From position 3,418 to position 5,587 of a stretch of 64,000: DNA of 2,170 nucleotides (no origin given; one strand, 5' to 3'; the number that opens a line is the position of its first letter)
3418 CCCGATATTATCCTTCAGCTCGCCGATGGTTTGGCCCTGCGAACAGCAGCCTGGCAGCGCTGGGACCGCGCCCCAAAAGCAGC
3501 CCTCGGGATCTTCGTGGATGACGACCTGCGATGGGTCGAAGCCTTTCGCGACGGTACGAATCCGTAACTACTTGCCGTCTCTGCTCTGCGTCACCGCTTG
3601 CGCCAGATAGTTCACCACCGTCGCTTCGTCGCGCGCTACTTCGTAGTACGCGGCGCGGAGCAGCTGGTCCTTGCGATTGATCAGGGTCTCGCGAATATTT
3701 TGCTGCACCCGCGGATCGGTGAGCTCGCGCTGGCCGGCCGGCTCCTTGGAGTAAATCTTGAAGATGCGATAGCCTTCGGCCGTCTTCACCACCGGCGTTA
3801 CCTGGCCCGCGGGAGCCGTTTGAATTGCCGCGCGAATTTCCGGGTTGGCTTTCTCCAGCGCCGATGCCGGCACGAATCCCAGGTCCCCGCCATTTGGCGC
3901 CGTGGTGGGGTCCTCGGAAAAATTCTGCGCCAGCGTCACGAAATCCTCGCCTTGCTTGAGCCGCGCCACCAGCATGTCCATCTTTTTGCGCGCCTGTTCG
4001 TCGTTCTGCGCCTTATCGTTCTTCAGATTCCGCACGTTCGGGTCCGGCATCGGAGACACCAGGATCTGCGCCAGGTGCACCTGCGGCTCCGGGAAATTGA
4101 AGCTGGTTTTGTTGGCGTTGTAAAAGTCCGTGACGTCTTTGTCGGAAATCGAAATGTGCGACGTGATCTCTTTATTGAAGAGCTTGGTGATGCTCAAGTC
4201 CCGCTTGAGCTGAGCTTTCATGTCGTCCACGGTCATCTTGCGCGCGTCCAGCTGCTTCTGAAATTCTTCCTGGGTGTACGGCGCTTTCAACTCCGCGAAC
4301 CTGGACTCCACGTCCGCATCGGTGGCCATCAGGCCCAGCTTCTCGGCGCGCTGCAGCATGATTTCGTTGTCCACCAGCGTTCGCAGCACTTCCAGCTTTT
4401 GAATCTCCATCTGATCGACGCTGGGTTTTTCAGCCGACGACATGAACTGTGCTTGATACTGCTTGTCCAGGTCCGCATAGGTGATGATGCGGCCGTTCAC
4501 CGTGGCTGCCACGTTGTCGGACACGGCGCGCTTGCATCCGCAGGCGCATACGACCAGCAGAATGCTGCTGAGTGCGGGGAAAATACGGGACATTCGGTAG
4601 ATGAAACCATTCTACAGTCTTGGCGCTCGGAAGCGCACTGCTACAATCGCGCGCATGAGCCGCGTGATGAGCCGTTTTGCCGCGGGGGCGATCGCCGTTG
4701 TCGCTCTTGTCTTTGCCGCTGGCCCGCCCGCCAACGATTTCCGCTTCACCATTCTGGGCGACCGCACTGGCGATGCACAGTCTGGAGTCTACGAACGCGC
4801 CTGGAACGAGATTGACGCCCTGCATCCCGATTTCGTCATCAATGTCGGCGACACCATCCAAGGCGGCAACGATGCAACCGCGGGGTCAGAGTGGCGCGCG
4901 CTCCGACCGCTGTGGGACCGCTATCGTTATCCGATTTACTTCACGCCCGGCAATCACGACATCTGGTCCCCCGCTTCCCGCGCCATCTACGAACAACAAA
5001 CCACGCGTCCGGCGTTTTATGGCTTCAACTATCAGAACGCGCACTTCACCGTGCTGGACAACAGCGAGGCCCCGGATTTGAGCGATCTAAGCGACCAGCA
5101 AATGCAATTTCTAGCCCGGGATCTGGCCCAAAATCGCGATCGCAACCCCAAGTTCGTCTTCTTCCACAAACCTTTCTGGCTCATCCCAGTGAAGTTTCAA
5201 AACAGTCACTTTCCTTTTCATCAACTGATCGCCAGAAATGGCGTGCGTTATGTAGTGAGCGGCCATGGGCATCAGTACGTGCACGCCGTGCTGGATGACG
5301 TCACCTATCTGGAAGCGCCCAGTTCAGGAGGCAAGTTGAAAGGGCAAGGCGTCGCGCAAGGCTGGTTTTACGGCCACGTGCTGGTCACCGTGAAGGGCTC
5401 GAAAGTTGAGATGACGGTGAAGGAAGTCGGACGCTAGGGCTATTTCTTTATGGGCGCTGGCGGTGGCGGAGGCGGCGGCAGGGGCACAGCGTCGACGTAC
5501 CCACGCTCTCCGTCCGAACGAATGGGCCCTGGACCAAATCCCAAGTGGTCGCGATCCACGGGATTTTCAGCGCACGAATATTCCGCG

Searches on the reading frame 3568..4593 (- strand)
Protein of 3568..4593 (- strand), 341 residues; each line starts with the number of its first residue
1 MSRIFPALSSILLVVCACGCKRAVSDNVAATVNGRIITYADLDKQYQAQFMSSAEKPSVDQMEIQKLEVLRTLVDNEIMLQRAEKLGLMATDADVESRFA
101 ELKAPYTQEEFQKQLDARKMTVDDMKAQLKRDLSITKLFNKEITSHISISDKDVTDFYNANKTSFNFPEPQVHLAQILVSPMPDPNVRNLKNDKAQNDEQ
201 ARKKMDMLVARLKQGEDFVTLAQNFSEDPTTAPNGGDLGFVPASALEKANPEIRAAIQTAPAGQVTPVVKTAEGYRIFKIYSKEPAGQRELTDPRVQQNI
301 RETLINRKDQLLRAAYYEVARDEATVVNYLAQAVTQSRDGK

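Call 4: search_protein_families(library=pfam, proteins=[window:3568-4593:-], max_evalue=0.01)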
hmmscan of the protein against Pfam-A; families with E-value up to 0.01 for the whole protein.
window:3568-4593:- (341 aa): 6 families
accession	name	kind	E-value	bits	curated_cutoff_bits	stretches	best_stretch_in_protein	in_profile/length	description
PF13616.12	Rotamase_3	-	6.9e-19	68.9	22.5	1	171-283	15-115/116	PPIC-type PPIASE domain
PF00639.27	Rotamase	-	1.2e-17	65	21.7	1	193-280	10-95/97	PPIC-type PPIASE domain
PF13624.11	SurA_N_3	-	1.3e-15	58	27.2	1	19-138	29-161/162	SurA-like N-terminal domain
PF13623.11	SurA_N_2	-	8.8e-12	45.5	28.5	1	24-114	38-135/145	SurA-like N-terminal domain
PF13145.12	Rotamase_2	-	2.7e-11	44.7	27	1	149-292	1-117/121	PPIC-type PPIASE domain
PF09312.16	SurA_N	-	1.9e-08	35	30.8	1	26-138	2-117/118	SurA N-terminal domain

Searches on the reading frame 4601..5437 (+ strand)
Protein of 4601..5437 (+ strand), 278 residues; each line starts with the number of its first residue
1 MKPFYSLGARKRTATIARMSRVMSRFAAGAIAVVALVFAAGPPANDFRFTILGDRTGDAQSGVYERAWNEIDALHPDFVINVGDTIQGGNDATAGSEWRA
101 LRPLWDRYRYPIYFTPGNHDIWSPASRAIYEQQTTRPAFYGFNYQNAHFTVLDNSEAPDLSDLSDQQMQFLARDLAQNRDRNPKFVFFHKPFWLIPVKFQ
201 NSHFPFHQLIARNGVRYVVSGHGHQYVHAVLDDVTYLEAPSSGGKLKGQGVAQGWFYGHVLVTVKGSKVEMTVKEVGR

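Call 4: search_protein_families(library=pfam, proteins=[window:4601-5437:+], max_evalue=0.01)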
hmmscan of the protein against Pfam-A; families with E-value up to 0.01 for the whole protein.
window:4601-5437:+ (278 aa): 2 families
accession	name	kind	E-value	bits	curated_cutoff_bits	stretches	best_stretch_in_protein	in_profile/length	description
PF00149.33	Metallophos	-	4.6e-13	50.5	21.5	1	48-226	2-191/191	Calcineurin-like phosphoesterase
PF12850.12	Metallophos_2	-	0.0012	19.3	27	1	66-246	18-139/154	Calcineurin-like phosphoesterase superfamily domain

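Call 5: search_protein_families(library=ncbifam, proteins=[window:4601-5437:+], max_evalue=0.01)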
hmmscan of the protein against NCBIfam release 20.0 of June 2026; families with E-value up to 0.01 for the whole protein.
window:4601-5437:+ (278 aa): 3 families
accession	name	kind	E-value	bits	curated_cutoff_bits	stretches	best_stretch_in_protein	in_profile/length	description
NF008359.0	PRK11148.1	equivalog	8.4e-10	38.6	225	1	74-244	54-225/275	3',5'-cyclic-AMP phosphodiesterase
NF050112.1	PhdiestSpdARhizob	equivalog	5.8e-07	29.4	400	1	72-230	34-204/264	2', 3'cyclic nucleotide phosphodiesterase SpdA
TIGR03729.1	acc_ester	subfamily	0.00035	20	148.25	0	206-240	201-236/239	putative phosphoesterase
